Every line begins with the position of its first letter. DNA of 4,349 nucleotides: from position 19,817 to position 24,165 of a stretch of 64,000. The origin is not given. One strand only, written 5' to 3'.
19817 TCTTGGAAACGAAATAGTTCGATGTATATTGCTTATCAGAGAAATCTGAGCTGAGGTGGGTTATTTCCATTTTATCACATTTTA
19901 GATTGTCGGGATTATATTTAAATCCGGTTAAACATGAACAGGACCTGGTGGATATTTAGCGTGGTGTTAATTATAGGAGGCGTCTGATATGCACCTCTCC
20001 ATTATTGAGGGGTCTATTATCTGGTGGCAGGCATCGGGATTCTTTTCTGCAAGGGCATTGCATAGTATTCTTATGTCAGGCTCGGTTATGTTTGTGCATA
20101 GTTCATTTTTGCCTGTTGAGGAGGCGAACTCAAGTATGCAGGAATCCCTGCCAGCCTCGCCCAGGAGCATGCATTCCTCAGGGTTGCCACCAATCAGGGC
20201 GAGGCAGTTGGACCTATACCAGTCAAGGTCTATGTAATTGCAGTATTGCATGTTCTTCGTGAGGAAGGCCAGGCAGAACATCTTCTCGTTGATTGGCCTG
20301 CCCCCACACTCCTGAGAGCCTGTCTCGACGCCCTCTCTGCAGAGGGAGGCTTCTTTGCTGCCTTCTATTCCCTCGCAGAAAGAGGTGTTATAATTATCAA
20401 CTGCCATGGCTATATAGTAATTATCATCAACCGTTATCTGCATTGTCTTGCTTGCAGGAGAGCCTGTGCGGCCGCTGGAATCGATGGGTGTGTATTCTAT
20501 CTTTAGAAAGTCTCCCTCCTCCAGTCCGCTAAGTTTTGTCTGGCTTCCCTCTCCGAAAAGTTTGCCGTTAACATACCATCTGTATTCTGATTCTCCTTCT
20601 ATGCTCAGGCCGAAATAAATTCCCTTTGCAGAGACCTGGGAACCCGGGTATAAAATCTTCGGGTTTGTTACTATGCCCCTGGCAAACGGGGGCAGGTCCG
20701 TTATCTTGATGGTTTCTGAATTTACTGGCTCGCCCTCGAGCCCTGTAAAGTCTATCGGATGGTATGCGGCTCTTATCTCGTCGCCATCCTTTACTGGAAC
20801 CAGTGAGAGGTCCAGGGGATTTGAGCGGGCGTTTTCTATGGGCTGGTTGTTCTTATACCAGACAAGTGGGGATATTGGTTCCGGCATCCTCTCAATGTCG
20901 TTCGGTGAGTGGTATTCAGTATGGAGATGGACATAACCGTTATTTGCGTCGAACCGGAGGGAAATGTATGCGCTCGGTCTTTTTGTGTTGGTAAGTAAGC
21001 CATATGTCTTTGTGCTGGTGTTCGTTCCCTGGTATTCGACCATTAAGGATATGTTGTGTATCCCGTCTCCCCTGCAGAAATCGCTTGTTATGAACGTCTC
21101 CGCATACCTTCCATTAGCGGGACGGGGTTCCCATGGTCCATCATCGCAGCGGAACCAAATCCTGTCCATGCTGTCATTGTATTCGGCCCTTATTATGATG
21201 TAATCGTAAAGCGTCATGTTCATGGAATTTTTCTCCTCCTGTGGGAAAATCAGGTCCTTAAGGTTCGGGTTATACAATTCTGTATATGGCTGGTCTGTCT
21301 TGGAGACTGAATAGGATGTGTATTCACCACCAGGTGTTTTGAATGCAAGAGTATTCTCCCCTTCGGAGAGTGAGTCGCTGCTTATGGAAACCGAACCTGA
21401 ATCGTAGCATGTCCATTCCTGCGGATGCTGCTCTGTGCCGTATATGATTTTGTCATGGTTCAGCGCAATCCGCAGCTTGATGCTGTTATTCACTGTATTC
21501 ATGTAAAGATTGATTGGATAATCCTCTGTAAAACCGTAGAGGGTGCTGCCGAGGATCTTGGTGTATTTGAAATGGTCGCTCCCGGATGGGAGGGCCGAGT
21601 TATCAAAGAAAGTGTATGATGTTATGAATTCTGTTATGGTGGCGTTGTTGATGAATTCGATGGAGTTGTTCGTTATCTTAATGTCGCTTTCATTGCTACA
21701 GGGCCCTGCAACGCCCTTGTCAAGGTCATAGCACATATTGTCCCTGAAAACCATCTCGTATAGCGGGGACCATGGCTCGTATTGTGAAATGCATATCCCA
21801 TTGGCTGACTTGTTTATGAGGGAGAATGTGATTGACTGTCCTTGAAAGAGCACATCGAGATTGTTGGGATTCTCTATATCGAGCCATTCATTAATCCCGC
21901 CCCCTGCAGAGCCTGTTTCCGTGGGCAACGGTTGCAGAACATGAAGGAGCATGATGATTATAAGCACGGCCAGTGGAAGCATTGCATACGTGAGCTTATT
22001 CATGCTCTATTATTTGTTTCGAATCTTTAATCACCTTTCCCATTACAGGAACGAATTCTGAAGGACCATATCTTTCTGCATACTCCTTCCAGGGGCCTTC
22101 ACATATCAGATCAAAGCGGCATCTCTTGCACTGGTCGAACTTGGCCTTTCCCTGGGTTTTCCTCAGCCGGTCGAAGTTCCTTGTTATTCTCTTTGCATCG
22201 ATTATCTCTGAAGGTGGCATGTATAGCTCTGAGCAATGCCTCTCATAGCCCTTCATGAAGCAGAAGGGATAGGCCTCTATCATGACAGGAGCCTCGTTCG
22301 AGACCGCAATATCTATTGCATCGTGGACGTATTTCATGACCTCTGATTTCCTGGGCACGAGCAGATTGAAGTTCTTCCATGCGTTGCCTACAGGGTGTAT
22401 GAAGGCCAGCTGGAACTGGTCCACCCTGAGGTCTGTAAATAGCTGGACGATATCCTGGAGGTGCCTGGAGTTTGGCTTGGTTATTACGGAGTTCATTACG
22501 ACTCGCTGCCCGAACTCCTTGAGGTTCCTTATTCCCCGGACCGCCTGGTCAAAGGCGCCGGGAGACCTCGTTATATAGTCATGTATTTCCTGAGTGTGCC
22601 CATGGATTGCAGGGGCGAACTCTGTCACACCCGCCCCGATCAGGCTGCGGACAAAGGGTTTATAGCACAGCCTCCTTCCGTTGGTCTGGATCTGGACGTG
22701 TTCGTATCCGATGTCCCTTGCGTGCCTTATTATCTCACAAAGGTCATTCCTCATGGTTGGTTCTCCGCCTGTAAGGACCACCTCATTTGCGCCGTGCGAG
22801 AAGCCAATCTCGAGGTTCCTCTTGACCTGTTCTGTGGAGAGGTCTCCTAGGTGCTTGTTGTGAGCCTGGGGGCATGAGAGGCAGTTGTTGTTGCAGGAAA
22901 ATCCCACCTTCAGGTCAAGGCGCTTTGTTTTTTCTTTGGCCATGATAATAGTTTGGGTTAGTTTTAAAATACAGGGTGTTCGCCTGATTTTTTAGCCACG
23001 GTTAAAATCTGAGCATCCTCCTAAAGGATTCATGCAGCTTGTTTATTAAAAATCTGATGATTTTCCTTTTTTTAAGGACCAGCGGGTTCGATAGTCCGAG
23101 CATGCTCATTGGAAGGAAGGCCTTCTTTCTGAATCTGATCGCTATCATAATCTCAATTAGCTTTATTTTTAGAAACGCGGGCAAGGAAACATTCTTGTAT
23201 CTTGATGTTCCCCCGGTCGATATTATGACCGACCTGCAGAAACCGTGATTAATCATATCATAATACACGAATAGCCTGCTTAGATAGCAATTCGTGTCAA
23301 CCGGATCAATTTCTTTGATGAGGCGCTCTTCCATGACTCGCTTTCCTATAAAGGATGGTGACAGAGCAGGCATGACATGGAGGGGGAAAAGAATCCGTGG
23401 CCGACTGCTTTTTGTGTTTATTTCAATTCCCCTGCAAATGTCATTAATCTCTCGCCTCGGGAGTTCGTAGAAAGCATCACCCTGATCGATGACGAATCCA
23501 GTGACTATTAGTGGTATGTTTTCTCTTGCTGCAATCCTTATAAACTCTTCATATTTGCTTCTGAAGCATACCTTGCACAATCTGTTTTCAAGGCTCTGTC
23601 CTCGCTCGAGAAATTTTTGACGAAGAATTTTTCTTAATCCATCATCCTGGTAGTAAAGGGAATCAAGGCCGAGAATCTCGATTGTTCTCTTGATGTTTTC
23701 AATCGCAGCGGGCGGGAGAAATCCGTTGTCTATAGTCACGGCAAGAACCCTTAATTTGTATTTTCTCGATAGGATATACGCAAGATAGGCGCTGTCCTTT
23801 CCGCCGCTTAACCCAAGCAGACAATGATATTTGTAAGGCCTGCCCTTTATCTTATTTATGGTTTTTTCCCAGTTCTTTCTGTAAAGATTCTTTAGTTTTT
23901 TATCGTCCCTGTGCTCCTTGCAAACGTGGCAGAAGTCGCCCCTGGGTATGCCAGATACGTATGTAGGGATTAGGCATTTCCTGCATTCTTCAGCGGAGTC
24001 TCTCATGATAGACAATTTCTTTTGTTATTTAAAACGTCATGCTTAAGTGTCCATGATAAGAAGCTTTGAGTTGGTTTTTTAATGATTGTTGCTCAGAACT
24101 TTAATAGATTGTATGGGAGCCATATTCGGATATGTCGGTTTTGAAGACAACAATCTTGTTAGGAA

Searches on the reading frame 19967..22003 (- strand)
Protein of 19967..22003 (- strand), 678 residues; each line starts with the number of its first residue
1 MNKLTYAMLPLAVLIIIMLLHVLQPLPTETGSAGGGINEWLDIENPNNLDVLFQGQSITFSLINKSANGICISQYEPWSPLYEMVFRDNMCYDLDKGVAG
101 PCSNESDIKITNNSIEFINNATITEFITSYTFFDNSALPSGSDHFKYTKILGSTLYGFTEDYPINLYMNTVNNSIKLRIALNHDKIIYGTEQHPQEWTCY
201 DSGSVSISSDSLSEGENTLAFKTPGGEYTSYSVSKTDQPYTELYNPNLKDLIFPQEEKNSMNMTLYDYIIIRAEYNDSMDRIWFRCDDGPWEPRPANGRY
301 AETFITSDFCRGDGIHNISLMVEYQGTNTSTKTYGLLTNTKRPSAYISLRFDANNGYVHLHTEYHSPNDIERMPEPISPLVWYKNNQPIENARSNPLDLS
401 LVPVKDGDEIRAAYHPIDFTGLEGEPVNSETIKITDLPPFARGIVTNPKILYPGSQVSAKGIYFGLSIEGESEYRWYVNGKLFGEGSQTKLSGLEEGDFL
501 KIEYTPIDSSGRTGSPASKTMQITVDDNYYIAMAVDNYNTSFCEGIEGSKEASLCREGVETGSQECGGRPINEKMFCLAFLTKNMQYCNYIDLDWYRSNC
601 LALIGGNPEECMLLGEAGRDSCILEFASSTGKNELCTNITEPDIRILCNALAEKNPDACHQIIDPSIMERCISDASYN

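Call 9: search_protein_families(library=ncbifam, proteins=[window:19967-22003:-], max_evalue=0.001)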
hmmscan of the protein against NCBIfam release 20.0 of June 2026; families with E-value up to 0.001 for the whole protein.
window:19967-22003:- (678 aa): 0 families

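Call 10: search_protein_families(library=pfam, proteins=[window:19967-22003:-], max_evalue=0.01)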
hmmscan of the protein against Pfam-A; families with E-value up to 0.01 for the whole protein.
window:19967-22003:- (678 aa): 1 family
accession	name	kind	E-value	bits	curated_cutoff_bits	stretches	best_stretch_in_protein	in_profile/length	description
PF23197.1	IG_AIR9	-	3.8e-06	27.1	27.5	1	453-519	13-85/87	AIR9 A9 domain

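Call 33: search_protein_families(library=padloc, proteins=[window:19967-22003:-], max_evalue=0.001)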
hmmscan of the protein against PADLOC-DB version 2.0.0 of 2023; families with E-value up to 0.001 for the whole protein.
window:19967-22003:- (678 aa): 0 families

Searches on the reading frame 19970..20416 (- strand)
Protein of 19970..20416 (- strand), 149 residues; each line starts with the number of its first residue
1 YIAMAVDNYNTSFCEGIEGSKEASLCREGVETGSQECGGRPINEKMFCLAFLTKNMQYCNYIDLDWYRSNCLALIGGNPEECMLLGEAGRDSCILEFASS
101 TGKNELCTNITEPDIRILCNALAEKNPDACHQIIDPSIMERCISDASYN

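Call 66: search_protein_families(library=pfam, proteins=[window:19970-20416:-], max_evalue=1)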
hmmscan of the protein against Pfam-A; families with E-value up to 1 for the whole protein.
window:19970-20416:- (149 aa): 0 families

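Call 67: predict_structure(alignment_id=A4)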
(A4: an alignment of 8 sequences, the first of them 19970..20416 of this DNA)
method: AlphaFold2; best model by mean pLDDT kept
length: 149 residues; sequences in the alignment: 8
mean_pLDDT: 64.1   pTM: 0.55
mean pLDDT of the five models: 64.1, 60.3, 58.9, 58.3, 58.0
residues with pLDDT >= 90: 26; 70-90: 39; 50-70: 31; < 50: 53
segments of 3 or more residues with pLDDT < 50: 1-19, 32-34, 42-66
pLDDT, mean of each block of 10 residues (from residue 1): 35 40 52 49 47 37 46 61 71 82 91 90 93 89 79
secondary structure, 60 per line:
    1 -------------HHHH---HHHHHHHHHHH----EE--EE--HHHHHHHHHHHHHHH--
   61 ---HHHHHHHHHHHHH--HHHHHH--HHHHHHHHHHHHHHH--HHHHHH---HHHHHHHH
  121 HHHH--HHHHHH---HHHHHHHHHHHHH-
elements in order: H14-17 H21-31 H44-58 H64-76 H79-84 H87-101 H104-109 H113-124 H127-132 H136-148

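Call 71: fold_search(model_id=the predicted structure, library=pdb)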
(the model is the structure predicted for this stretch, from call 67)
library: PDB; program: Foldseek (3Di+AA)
matches with E <= 10: 81; with E <= 0.001: 0
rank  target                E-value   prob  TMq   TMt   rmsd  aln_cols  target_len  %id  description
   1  9v7j_AF               1.6e+00  0.08  0.16  0.17  15.6       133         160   13  Phycobilisome core from Gloeobacter violaceus PCC 7421 (released 2025-09-24)
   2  7eyd_B8               2.3e+00  0.05  0.17  0.16  16.5       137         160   14  Cryo-EM structure of cyanobacterial phycobilisome from Anabaena sp. PCC 7120 (released 2021-10-06)
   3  7udk_A                2.9e+00  0.06  0.16  0.15  12.7       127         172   12  Crystal structure of designed helical repeat protein RPB_LRP2_R4 bound to LRPx4 peptide (released 2023-03-22)
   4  9v7j_2                3.0e+00  0.06  0.17  0.16  15.5       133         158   14  Phycobilisome core from Gloeobacter violaceus PCC 7421 (released 2025-09-24)
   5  9v7j_AL               3.0e+00  0.04  0.14  0.13  16.6       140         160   14  Phycobilisome core from Gloeobacter violaceus PCC 7421 (released 2025-09-24)
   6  6sga_FX               3.5e+00  0.14  0.27  0.21   8.7       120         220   12  Body domain of the mt-SSU assemblosome from Trypanosoma brucei (released 2019-09-18)
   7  4g23                  4.0e+00  0.15  0.33  0.13   9.9       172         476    8  Crystal Structure of proteinaceous RNase P 1 (PRORP1) from A. thaliana with Mn (released 2012-09-26)
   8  3iko_H                4.0e+00  0.06  0.20  0.10  13.6       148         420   13  Crystal structure of the heterotrimeric Sec13-Nup145C-Nup84 nucleoporin complex (released 2009-10-13)
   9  9v7j_7                4.0e+00  0.05  0.17  0.18  16.5       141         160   16  Phycobilisome core from Gloeobacter violaceus PCC 7421 (released 2025-09-24)
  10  8f6q_A                4.2e+00  0.06  0.20  0.16  12.5       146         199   16  CryoEM structure of designed modular protein oligomer C8-71 (released 2023-11-29)
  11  5cwp                  4.2e+00  0.04  0.16  0.12  15.8       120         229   11  Crystal structure of de novo designed helical repeat protein DHR79 (released 2015-12-16)
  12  1avc                  4.2e+00  0.04  0.20  0.07  15.5       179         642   14  BOVINE ANNEXIN VI (CALCIUM-BOUND) (released 1998-01-28)
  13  6n4n_C                4.7e+00  0.06  0.20  0.18  15.7       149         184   13  Crystal structure of the designed protein DNCR2/danoprevir/NS3a complex (released 2019-09-11)
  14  4po5_B                4.7e+00  0.05  0.16  0.17  15.3       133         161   13  Crystal structure of allophycocyanin B from Synechocystis PCC 6803 (released 2014-10-29)
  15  9y6s_6s               4.7e+00  0.05  0.18  0.13  13.5       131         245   14  96-nm repeat of the Leishmania tarentolae doublet microtubule (released 2025-12-17)
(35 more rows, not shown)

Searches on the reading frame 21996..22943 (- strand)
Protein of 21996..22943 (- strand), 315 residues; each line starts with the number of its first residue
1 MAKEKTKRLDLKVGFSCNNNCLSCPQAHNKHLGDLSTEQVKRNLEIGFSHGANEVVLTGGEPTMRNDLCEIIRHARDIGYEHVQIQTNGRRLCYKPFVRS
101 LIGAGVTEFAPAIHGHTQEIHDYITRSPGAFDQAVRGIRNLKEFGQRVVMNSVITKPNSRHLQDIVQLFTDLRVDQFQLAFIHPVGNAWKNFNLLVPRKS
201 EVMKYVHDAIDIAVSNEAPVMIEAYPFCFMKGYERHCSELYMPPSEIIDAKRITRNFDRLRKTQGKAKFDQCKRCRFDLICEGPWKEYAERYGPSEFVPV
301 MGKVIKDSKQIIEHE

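Call 9: search_protein_families(library=ncbifam, proteins=[window:21996-22943:-], max_evalue=0.001)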
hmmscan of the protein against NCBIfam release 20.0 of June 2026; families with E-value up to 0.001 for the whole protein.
window:21996-22943:- (315 aa): 47 families (the best 25 are shown)
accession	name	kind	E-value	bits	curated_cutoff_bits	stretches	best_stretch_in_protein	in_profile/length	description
NF038332.1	rSAM_rare_HxsC4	exception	5.8e-50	170.3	500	2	3-221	10-233/335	radical SAM protein HxsC4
TIGR03977.1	rSAM_pair_HxsC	equivalog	7.9e-33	113.6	267.9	1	15-232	33-255/292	His-Xaa-Ser system radical SAM maturase HxsC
TIGR04053.2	TIGR04053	equivalog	4.8e-28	98.4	395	1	17-210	18-214/366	TIGR04053 family radical SAM/SPASM domain-containing protein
TIGR04545.1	rSAM_ahbD_hemeb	equivalog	9e-28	97.7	500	1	13-191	6-184/339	heme b synthase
TIGR02668.1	moaA_archaeal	equivalog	2.5e-25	89.1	325.25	1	7-202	10-206/303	GTP 3',8-cyclase MoaA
TIGR04051.1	rSAM_NirJ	equivalog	1.8e-22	79.8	515.45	1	17-191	12-185/354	heme d1 biosynthesis radical SAM protein NirJ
TIGR04466.1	rSAM_BlsE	equivalog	1e-21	77.8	400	1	9-182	5-175/327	cytosylglucuronate decarboxylase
TIGR04347.1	pseudo_SAM_Halo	equivalog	8.3e-21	74.7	525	1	16-183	47-213/390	TIGR04347 family pseudo-SAM/SPASM protein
NF045574.1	sacti_mat_StsB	exception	9.3e-21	74.2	625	1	16-187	105-274/466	StsB family radical SAM/SPASM domain sactipeptide maturase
NF045646.2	rSAM_Se_TrsS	equivalog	3.8e-20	71.9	490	1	11-169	90-251/441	radical SAM (seleno)protein TrsS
TIGR04546.1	rSAM_ahbC_deAc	equivalog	1.3e-19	70.3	650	1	15-183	47-212/390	12,18-didecarboxysiroheme deacetylase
TIGR02666.1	moaA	equivalog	7.2e-19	67.9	284.05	1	9-208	12-218/336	GTP 3',8-cyclase MoaA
TIGR02109.1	PQQ_syn_pqqE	equivalog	7.8e-19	67.8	381.35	1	13-204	13-204/358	pyrroloquinoline quinone biosynthesis protein PqqE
TIGR04055.1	rSAM_NirJ2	equivalog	1.2e-18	67.7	500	1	16-191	9-183/326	putative heme d1 biosynthesis radical SAM protein NirJ2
NF001199.0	PRK00164.2-1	equivalog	1.3e-18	67.2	231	1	7-171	12-177/308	GTP 3',8-cyclase MoaA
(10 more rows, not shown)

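Call 10: search_protein_families(library=pfam, proteins=[window:21996-22943:-], max_evalue=0.01)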
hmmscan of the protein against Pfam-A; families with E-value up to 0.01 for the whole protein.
window:21996-22943:- (315 aa): 2 families
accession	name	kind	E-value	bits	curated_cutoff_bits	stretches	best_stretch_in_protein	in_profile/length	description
PF04055.27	Radical_SAM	-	7.8e-22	78.6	29.5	1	14-168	4-165/166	Radical SAM superfamily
PF13353.11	Fer4_12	-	0.0073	17.1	22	0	17-89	15-91/137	4Fe-4S single cluster domain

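Call 33: search_protein_families(library=padloc, proteins=[window:21996-22943:-], max_evalue=0.001)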
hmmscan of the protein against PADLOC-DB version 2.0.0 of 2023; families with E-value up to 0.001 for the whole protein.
window:21996-22943:- (315 aa): 2 families
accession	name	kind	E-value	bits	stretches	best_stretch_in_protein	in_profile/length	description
PDLC02904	pVip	-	7.9e-13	46.5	1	16-211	12-201/262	Viperins associated with kinases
PDLC02903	pVip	-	9.5e-11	39.6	1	16-198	9-192/257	Viperins not associated with kinases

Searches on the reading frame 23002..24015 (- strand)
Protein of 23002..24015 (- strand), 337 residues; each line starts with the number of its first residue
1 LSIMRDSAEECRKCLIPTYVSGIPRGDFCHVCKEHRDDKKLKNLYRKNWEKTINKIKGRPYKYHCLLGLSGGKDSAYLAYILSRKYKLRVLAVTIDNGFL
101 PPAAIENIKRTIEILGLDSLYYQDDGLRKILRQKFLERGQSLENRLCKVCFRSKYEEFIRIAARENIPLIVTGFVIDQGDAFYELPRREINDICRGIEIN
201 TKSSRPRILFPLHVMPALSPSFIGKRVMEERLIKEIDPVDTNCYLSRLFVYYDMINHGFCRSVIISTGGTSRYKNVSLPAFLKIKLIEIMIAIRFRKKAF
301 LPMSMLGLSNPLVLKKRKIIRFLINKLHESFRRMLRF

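Call 9: search_protein_families(library=ncbifam, proteins=[window:23002-24015:-], max_evalue=0.001)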
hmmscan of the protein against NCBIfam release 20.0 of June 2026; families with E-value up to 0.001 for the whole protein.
window:23002-24015:- (337 aa): 5 families
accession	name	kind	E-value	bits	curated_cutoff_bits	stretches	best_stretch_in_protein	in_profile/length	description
TIGR03573.1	WbuX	subfamily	8.7e-26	91.1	203.2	1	10-174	3-169/344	N-acetyl sugar amidotransferase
TIGR00884.1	guaA_Cterm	equivalog_domain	3.8e-06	26.4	338.75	1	50-117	4-72/310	glutamine-hydrolyzing GMP synthase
NF049949.1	tRNAsynTtuAPyrococ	equivalog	9.3e-06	25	450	1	30-182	20-163/292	tRNA-5-methyluridine(54) 2-sulfurtransferase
NF000848.1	PRK00074.1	equivalog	2.2e-05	23.3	400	1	47-112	198-264/512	glutamine-hydrolyzing GMP synthase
TIGR00268.2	TIGR00268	equivalog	0.00027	20.3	150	1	66-177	17-122/259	ATP-dependent sacrificial sulfur transferase LarE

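Call 10: search_protein_families(library=pfam, proteins=[window:23002-24015:-], max_evalue=0.01)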
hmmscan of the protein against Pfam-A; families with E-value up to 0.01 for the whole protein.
window:23002-24015:- (337 aa): 1 family
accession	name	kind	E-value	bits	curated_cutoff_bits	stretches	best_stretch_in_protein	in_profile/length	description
PF02540.23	NAD_synthase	-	0.00038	20.1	21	1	64-144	20-101/242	NAD synthase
